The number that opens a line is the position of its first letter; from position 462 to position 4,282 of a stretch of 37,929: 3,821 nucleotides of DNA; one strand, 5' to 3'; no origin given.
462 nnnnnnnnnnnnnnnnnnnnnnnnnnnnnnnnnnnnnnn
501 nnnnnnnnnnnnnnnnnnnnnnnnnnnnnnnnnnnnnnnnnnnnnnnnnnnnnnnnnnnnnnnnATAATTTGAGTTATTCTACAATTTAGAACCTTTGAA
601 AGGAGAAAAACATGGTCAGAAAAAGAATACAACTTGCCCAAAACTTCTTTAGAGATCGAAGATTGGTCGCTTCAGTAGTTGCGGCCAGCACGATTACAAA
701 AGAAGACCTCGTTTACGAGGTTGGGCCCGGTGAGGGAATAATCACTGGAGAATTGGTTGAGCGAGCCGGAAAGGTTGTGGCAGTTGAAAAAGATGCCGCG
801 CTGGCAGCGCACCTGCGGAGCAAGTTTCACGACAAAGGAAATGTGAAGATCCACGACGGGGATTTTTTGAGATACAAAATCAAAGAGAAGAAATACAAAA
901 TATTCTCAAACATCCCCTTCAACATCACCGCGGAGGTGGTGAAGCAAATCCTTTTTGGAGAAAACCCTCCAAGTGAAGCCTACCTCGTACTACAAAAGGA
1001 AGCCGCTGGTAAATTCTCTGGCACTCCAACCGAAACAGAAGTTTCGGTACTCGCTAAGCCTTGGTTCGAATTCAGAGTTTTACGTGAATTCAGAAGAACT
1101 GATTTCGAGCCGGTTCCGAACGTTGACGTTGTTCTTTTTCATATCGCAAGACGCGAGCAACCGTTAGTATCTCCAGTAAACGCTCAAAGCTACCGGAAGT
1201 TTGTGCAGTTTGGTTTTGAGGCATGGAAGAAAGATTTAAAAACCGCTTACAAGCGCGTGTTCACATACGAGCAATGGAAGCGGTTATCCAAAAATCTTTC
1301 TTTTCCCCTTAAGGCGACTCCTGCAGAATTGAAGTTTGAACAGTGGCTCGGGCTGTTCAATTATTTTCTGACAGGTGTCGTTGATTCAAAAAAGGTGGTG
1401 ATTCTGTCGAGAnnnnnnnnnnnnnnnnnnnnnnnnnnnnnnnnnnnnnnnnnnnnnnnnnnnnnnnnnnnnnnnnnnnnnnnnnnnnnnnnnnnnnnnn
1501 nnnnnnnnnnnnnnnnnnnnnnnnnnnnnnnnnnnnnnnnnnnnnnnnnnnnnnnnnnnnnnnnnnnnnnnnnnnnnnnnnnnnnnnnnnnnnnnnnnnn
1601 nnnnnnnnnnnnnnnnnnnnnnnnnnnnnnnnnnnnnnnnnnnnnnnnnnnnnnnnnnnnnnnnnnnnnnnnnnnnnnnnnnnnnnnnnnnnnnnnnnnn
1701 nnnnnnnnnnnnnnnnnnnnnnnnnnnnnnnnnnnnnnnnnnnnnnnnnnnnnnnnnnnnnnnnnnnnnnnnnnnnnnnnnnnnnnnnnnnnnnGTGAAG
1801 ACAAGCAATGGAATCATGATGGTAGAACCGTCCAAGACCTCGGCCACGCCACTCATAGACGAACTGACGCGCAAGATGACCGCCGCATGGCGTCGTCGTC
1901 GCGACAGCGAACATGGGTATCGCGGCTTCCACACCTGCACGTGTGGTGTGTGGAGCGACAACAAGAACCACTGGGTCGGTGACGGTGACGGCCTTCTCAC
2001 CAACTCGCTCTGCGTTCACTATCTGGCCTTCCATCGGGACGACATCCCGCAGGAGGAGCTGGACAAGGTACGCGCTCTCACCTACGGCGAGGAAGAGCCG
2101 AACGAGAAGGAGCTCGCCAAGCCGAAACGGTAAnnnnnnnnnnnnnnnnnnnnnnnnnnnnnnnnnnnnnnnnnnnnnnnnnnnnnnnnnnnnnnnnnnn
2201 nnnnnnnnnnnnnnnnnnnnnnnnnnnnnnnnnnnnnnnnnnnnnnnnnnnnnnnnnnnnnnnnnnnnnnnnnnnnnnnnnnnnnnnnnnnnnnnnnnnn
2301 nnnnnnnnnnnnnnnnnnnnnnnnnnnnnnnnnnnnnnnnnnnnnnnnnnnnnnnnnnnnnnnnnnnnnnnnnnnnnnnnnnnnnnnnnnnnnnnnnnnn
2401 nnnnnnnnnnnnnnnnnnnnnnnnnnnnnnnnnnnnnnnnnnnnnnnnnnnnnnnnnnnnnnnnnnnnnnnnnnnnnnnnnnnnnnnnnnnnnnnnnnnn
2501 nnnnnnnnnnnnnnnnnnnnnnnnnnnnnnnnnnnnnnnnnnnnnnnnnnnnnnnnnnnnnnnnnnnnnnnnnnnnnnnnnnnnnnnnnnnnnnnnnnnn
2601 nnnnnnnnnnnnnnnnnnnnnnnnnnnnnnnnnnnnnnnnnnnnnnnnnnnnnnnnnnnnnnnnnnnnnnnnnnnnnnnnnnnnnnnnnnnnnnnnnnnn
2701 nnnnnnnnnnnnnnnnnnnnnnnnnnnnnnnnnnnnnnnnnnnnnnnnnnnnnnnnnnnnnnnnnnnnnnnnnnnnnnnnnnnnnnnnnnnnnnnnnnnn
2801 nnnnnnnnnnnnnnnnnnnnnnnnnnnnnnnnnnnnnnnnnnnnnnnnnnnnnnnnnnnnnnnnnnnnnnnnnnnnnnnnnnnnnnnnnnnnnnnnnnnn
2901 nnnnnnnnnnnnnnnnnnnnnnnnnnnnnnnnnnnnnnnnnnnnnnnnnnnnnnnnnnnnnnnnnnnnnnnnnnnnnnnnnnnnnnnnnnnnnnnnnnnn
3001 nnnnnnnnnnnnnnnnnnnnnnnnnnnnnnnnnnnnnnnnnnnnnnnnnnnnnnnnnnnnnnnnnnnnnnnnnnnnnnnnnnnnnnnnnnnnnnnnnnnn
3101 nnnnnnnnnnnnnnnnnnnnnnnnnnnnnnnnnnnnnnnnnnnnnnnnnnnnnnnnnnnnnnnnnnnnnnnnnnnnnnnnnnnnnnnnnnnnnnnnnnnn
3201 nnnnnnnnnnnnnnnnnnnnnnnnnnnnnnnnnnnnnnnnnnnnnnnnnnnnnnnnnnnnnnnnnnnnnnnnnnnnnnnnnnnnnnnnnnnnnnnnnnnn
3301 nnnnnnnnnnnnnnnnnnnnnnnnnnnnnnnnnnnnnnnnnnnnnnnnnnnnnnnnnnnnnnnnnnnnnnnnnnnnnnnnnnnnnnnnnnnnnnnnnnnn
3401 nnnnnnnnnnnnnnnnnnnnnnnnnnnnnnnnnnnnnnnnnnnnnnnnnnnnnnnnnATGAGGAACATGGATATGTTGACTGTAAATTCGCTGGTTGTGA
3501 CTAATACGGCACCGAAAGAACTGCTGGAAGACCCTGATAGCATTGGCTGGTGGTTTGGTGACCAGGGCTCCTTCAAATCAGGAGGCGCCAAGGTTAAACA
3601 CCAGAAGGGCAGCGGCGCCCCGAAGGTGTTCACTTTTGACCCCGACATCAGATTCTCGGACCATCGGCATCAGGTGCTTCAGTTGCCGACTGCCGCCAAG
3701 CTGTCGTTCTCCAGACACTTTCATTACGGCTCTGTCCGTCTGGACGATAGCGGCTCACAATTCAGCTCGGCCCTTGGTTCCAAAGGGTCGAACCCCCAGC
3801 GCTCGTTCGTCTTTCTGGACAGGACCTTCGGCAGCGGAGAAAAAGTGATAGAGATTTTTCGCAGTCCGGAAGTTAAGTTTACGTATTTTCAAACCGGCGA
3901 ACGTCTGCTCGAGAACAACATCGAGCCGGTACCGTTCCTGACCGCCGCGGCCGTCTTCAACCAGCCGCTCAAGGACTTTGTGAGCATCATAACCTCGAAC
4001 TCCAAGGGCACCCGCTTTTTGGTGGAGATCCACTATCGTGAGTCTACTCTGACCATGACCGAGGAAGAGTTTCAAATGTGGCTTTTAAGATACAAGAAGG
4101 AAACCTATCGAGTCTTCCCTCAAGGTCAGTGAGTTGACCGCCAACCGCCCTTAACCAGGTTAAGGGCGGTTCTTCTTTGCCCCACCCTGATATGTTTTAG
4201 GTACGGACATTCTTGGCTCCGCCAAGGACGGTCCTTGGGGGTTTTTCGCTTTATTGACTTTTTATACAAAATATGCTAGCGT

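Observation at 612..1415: Erm-type 23S rRNA A2058-class methyltransferase homolog in a housekeeping context.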

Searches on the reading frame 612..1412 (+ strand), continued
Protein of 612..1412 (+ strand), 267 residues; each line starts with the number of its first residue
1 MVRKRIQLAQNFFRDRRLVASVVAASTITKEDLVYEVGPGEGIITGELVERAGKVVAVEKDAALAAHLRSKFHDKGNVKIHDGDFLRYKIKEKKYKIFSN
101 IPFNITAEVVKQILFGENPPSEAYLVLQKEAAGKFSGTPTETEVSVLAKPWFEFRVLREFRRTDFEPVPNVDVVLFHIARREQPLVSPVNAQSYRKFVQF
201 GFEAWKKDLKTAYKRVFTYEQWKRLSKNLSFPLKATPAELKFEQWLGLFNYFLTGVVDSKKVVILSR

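Call 101: search_protein_families(library=ncbifam, proteins=[L029:271-1002:+, L026:262-1161:+, L025:3998-4897:+, P0069, P0099, L001:9971-10756:+, P0055], max_evalue=1e-20)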
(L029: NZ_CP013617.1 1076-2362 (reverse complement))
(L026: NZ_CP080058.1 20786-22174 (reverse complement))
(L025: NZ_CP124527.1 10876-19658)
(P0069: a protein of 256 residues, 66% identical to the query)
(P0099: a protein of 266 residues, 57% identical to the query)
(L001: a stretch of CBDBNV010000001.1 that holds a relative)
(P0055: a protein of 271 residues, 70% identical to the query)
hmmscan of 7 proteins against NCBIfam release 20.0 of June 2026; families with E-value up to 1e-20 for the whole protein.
L029:271-1002:+ (244 aa): 11 families
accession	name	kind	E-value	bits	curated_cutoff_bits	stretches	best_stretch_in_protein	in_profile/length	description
NF012219.1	erm_C_23S_MT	exception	5.4e-168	556.7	530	1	1-244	1-244/244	23S rRNA (adenine(2058)-N(6))-methyltransferase Erm(C)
NF045543.1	erm_G_23S_MT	exception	2.4e-118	394.3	515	1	1-243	1-243/244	23S rRNA (adenine(2058)-N(6))-methyltransferase Erm(G)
NF012222.1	erm_A_23S_MT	exception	1.7e-98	329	475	1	1-243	1-243/243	23S rRNA (adenine(2058)-N(6))-methyltransferase Erm(A)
NF000499.2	Erm23S_rRNA_broad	equivalog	1.1e-84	283.7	212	1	8-239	1-244/244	23S ribosomal RNA methyltransferase Erm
NF000412.1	Erm43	exception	1.9e-83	279.7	500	1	1-243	1-243/243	23S rRNA (adenine(2058)-N(6))-methyltransferase Erm(43)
NF000411.1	Erm45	exception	7.7e-81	271.5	525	1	3-243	2-242/245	23S rRNA (adenine(2058)-N(6))-methyltransferase Erm(45)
NF012220.1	erm_B_23S_MT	exception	4.7e-79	265.4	525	1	3-243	2-242/245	23S rRNA (adenine(2058)-N(6))-methyltransferase Erm(B)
TIGR00755.1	ksgA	equivalog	7.5e-44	150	171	1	7-230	6-247/256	16S rRNA (adenine(1518)-N(6)/adenine(1519)-N(6))-dimethyltransferase RsmA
NF000337.1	erm_SHROVE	exception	1e-26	93.8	320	1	7-185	5-185/248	ErmE/ErmH/ErmO/ErmR family 23S rRNA (adenine(2058)-N(6))-methyltransferase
NF042988.1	Erm46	exception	2.7e-21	76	503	1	9-196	12-198/255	23S rRNA (adenine(2058)-N(6))-methyltransferase Erm(46)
NF012223.0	erm_F_23S_MT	exception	8.4e-21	74.5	575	0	9-203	12-209/266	23S rRNA (adenine(2058)-N(6))-methyltransferase Erm(F)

L026:262-1161:+ (300 aa): 11 families
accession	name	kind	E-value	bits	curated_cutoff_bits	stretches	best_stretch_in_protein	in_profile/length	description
NF000077.1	Erm42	exception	8e-210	695.2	600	1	1-300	3-302/303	23S rRNA (adenine(2058)-N(6))-methyltransferase Erm(42)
NF000499.2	Erm23S_rRNA_broad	equivalog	4.8e-76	255.4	212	1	17-261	2-244/244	23S ribosomal RNA methyltransferase Erm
TIGR00755.1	ksgA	equivalog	1.4e-37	129.4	171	1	17-258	8-253/256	16S rRNA (adenine(1518)-N(6)/adenine(1519)-N(6))-dimethyltransferase RsmA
NF000337.1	erm_SHROVE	exception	3.5e-27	95.3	320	1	17-259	7-248/248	ErmE/ErmH/ErmO/ErmR family 23S rRNA (adenine(2058)-N(6))-methyltransferase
NF012222.1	erm_A_23S_MT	exception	1.3e-24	87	475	1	12-260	4-241/243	23S rRNA (adenine(2058)-N(6))-methyltransferase Erm(A)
NF012223.0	erm_F_23S_MT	exception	3.1e-24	85.7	575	1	17-258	12-252/266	23S rRNA (adenine(2058)-N(6))-methyltransferase Erm(F)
NF000412.1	Erm43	exception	6.9e-24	84.7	500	1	11-262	3-243/243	23S rRNA (adenine(2058)-N(6))-methyltransferase Erm(43)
NF045543.1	erm_G_23S_MT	exception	2.3e-23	83.2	515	1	11-261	3-239/244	23S rRNA (adenine(2058)-N(6))-methyltransferase Erm(G)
NF012220.1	erm_B_23S_MT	exception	2.9e-23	82.7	525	1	11-261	2-238/245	23S rRNA (adenine(2058)-N(6))-methyltransferase Erm(B)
NF000411.1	Erm45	exception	1.9e-21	77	525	1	11-261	2-238/245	23S rRNA (adenine(2058)-N(6))-methyltransferase Erm(45)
NF042988.1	Erm46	exception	5.1e-21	75.1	503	1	17-258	12-251/255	23S rRNA (adenine(2058)-N(6))-methyltransferase Erm(46)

L025:3998-4897:+ (300 aa): 11 families
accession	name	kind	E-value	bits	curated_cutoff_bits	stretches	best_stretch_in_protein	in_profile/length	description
NF000077.1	Erm42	exception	3.1e-88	295.9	600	1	2-285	15-299/303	23S rRNA (adenine(2058)-N(6))-methyltransferase Erm(42)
NF000499.2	Erm23S_rRNA_broad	equivalog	1.4e-69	234.2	212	1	5-248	1-242/244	23S ribosomal RNA methyltransferase Erm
TIGR00755.1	ksgA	equivalog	1.3e-40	139.4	171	1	4-248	6-254/256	16S rRNA (adenine(1518)-N(6)/adenine(1519)-N(6))-dimethyltransferase RsmA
NF012222.1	erm_A_23S_MT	exception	7.3e-32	110.8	475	1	5-244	8-236/243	23S rRNA (adenine(2058)-N(6))-methyltransferase Erm(A)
NF000337.1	erm_SHROVE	exception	1.5e-31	109.6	320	1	3-247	4-247/248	ErmE/ErmH/ErmO/ErmR family 23S rRNA (adenine(2058)-N(6))-methyltransferase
NF012220.1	erm_B_23S_MT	exception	7.2e-31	107.6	525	1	3-254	5-242/245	23S rRNA (adenine(2058)-N(6))-methyltransferase Erm(B)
NF000412.1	Erm43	exception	3.7e-30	105.2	500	1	5-230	8-222/243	23S rRNA (adenine(2058)-N(6))-methyltransferase Erm(43)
NF012219.1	erm_C_23S_MT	exception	1.9e-28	99.7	530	1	3-251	6-240/244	23S rRNA (adenine(2058)-N(6))-methyltransferase Erm(C)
NF012223.0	erm_F_23S_MT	exception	6.3e-28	97.8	575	1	6-255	12-260/266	23S rRNA (adenine(2058)-N(6))-methyltransferase Erm(F)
NF000411.1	Erm45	exception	1.8e-27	96.7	525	1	3-253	5-241/245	23S rRNA (adenine(2058)-N(6))-methyltransferase Erm(45)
NF045543.1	erm_G_23S_MT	exception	1.5e-24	87.1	515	1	2-250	5-239/244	23S rRNA (adenine(2058)-N(6))-methyltransferase Erm(G)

P0069 (256 aa): 12 families
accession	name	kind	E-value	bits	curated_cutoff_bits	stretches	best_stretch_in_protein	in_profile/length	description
NF000499.2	Erm23S_rRNA_broad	equivalog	3.3e-66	223.2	212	1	9-250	2-242/244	23S ribosomal RNA methyltransferase Erm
TIGR00755.1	ksgA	equivalog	2.7e-43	148.2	171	1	3-250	2-254/256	16S rRNA (adenine(1518)-N(6)/adenine(1519)-N(6))-dimethyltransferase RsmA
NF000077.1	Erm42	exception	3.5e-40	138.1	600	1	6-254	16-265/303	23S rRNA (adenine(2058)-N(6))-methyltransferase Erm(42)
NF000337.1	erm_SHROVE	exception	4.3e-39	134.3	320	1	3-249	1-247/248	ErmE/ErmH/ErmO/ErmR family 23S rRNA (adenine(2058)-N(6))-methyltransferase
NF042988.1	Erm46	exception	2.6e-31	108.8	503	1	5-250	8-252/255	23S rRNA (adenine(2058)-N(6))-methyltransferase Erm(46)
NF012218.0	erm_38_23S_MT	exception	7.1e-28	97.6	800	1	5-252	8-258/386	23S rRNA (adenine(2058)-N(6))-methyltransferase Erm(38)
NF042938.1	Erm55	exception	7.5e-27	94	525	1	5-250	8-252/270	23S rRNA (adenine(2058)-N(6))-methyltransferase Erm(55)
NF012223.0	erm_F_23S_MT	exception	2.2e-25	89.5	575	1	9-249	12-252/266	23S rRNA (adenine(2058)-N(6))-methyltransferase Erm(F)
NF000087.1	ErmO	exception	2.9e-24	85.9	450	1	7-220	10-225/259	23S rRNA (adenine(2058)-N(6))-methyltransferase Erm(O)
NF012222.1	erm_A_23S_MT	exception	4.3e-24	85.4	475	1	1-249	1-236/243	23S rRNA (adenine(2058)-N(6))-methyltransferase Erm(A)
NF000024.1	ErmS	exception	7.7e-23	81.3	675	1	3-253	58-310/319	23S rRNA (adenine(2058)-N(6))-methyltransferase Erm(S)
NF000047.1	ErmV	exception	4.5e-21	75.4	500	1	7-216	10-221/259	23S rRNA (adenine(2058)-N(6))-methyltransferase Erm(V)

P0099 (266 aa): 17 families
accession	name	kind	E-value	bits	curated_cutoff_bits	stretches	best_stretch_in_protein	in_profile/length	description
NF000499.2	Erm23S_rRNA_broad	equivalog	6.8e-73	245.1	212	1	8-249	2-242/244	23S ribosomal RNA methyltransferase Erm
NF000077.1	Erm42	exception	4.8e-51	173.8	600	1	5-263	16-276/303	23S rRNA (adenine(2058)-N(6))-methyltransferase Erm(42)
TIGR00755.1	ksgA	equivalog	1.8e-50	171.7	171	1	2-249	2-254/256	16S rRNA (adenine(1518)-N(6)/adenine(1519)-N(6))-dimethyltransferase RsmA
NF000337.1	erm_SHROVE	exception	6.4e-44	150.1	320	1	3-248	2-247/248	ErmE/ErmH/ErmO/ErmR family 23S rRNA (adenine(2058)-N(6))-methyltransferase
NF042988.1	Erm46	exception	6.4e-32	110.8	503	1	4-248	8-251/255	23S rRNA (adenine(2058)-N(6))-methyltransferase Erm(46)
NF012223.0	erm_F_23S_MT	exception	1.6e-30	106.3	575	1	8-258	12-262/266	23S rRNA (adenine(2058)-N(6))-methyltransferase Erm(F)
NF012222.1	erm_A_23S_MT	exception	5.3e-29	101.4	475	1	8-225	9-216/243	23S rRNA (adenine(2058)-N(6))-methyltransferase Erm(A)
NF000412.1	Erm43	exception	3.5e-28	98.8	500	1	8-227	9-218/243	23S rRNA (adenine(2058)-N(6))-methyltransferase Erm(43)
NF012219.1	erm_C_23S_MT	exception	6e-28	98.1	530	1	4-251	5-239/244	23S rRNA (adenine(2058)-N(6))-methyltransferase Erm(C)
NF000024.1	ErmS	exception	7.4e-27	94.5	675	1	2-251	58-309/319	23S rRNA (adenine(2058)-N(6))-methyltransferase Erm(S)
NF012218.0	erm_38_23S_MT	exception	1.4e-26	93.3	800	1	4-249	8-256/386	23S rRNA (adenine(2058)-N(6))-methyltransferase Erm(38)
NF042938.1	Erm55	exception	4.4e-26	91.5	525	1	4-223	8-223/270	23S rRNA (adenine(2058)-N(6))-methyltransferase Erm(55)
NF000087.1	ErmO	exception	1.4e-25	90.2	450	1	6-214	10-220/259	23S rRNA (adenine(2058)-N(6))-methyltransferase Erm(O)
NF045543.1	erm_G_23S_MT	exception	3.7e-25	89.1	515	1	4-251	5-239/244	23S rRNA (adenine(2058)-N(6))-methyltransferase Erm(G)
NF000411.1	Erm45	exception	1.2e-24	87.5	525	1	1-226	1-216/245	23S rRNA (adenine(2058)-N(6))-methyltransferase Erm(45)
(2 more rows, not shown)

L001:9971-10756:+ (262 aa): 6 families
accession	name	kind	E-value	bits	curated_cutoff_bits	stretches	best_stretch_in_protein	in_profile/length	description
NF000499.2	Erm23S_rRNA_broad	equivalog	6.2e-53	179.7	212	1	12-255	2-243/244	23S ribosomal RNA methyltransferase Erm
NF000337.1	erm_SHROVE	exception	3e-37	128.3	320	1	10-253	5-247/248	ErmE/ErmH/ErmO/ErmR family 23S rRNA (adenine(2058)-N(6))-methyltransferase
TIGR00755.1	ksgA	equivalog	2.3e-34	118.9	171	1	8-254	4-254/256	16S rRNA (adenine(1518)-N(6)/adenine(1519)-N(6))-dimethyltransferase RsmA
NF000087.1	ErmO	exception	1.1e-27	97.1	450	1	6-217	6-218/259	23S rRNA (adenine(2058)-N(6))-methyltransferase Erm(O)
NF000047.1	ErmV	exception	2.9e-25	89.1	500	1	1-253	1-254/259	23S rRNA (adenine(2058)-N(6))-methyltransferase Erm(V)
NF000024.1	ErmS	exception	2.2e-22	79.7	675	1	10-255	62-308/319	23S rRNA (adenine(2058)-N(6))-methyltransferase Erm(S)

P0055 (271 aa): 12 families
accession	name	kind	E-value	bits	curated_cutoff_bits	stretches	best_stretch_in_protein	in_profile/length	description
NF000499.2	Erm23S_rRNA_broad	equivalog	1.3e-65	221.2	212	1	9-251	2-243/244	23S ribosomal RNA methyltransferase Erm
NF000077.1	Erm42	exception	2.1e-46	158.5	600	1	6-259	16-270/303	23S rRNA (adenine(2058)-N(6))-methyltransferase Erm(42)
TIGR00755.1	ksgA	equivalog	1.3e-44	152.4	171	1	3-251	2-255/256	16S rRNA (adenine(1518)-N(6)/adenine(1519)-N(6))-dimethyltransferase RsmA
NF000337.1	erm_SHROVE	exception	1.3e-39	136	320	1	3-250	1-248/248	ErmE/ErmH/ErmO/ErmR family 23S rRNA (adenine(2058)-N(6))-methyltransferase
NF012218.0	erm_38_23S_MT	exception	3.2e-29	102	800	1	5-253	8-259/386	23S rRNA (adenine(2058)-N(6))-methyltransferase Erm(38)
NF012222.1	erm_A_23S_MT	exception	1e-26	93.9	475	1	6-252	6-239/243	23S rRNA (adenine(2058)-N(6))-methyltransferase Erm(A)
NF042988.1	Erm46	exception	5.7e-26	91.3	503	1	5-250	8-252/255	23S rRNA (adenine(2058)-N(6))-methyltransferase Erm(46)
NF000087.1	ErmO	exception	7e-25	87.9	450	1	4-218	7-223/259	23S rRNA (adenine(2058)-N(6))-methyltransferase Erm(O)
NF000047.1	ErmV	exception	5.1e-23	81.8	500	1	8-215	11-220/259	23S rRNA (adenine(2058)-N(6))-methyltransferase Erm(V)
NF012223.0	erm_F_23S_MT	exception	1.5e-22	80.2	575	1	9-249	12-252/266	23S rRNA (adenine(2058)-N(6))-methyltransferase Erm(F)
NF042938.1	Erm55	exception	8.2e-22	77.5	525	1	5-258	8-260/270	23S rRNA (adenine(2058)-N(6))-methyltransferase Erm(55)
NF000024.1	ErmS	exception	2.1e-21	76.6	675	1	4-251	59-308/319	23S rRNA (adenine(2058)-N(6))-methyltransferase Erm(S)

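Call 102: list_cluster_members(proteins=[window:612-1412:+, P0001, P0008])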
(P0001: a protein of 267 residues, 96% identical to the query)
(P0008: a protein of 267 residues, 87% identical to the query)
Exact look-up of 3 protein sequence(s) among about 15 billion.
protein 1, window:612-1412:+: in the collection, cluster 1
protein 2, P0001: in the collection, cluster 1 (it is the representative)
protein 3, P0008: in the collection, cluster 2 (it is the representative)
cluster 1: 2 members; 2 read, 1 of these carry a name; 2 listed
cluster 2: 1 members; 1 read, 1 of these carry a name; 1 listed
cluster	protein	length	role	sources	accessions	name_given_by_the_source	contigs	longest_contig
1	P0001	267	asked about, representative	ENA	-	-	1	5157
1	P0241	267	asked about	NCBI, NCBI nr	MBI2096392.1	MAG: 23S ribosomal RNA methyltransferase Erm [Candidatus Taylorbacteria bacterium] | 23S ribosomal RNA methyltransferase Erm [Candidatus Taylorbacteria bacterium]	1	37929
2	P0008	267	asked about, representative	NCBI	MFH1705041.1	MAG: 23S ribosomal RNA methyltransferase Erm [Patescibacteria group bacterium]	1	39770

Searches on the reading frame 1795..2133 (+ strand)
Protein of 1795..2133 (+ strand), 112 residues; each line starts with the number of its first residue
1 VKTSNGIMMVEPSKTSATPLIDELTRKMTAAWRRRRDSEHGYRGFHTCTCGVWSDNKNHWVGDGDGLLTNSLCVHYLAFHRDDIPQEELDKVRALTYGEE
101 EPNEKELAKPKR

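Call 11: search_protein_families(library=pfam, proteins=[window:1795-2133:+], max_evalue=0.001)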
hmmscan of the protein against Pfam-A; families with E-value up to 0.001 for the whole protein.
window:1795-2133:+ (112 aa): 0 families

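Call 79: find_encoding_contigs(protein=window:1795-2133:+, flank=10000, max_places=5)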
Protein window:1795-2133:+ (112 aa): no gene with exactly this product is on record in the collection.

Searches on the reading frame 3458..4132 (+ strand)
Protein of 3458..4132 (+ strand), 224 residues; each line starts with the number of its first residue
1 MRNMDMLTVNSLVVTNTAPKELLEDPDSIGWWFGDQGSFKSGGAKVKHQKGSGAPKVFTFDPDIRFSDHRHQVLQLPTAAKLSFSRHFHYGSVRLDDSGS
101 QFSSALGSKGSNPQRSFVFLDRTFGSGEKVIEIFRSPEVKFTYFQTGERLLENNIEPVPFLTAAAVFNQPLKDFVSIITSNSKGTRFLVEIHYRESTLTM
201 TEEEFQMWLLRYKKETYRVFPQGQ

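Call 11: search_protein_families(library=pfam, proteins=[window:3458-4132:+], max_evalue=0.001)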
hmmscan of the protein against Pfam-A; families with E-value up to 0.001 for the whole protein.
window:3458-4132:+ (224 aa): 0 families

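Call 80: find_encoding_contigs(protein=window:3458-4132:+, flank=10000, max_places=5)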
Protein window:3458-4132:+ (224 aa): no gene with exactly this product is on record in the collection.
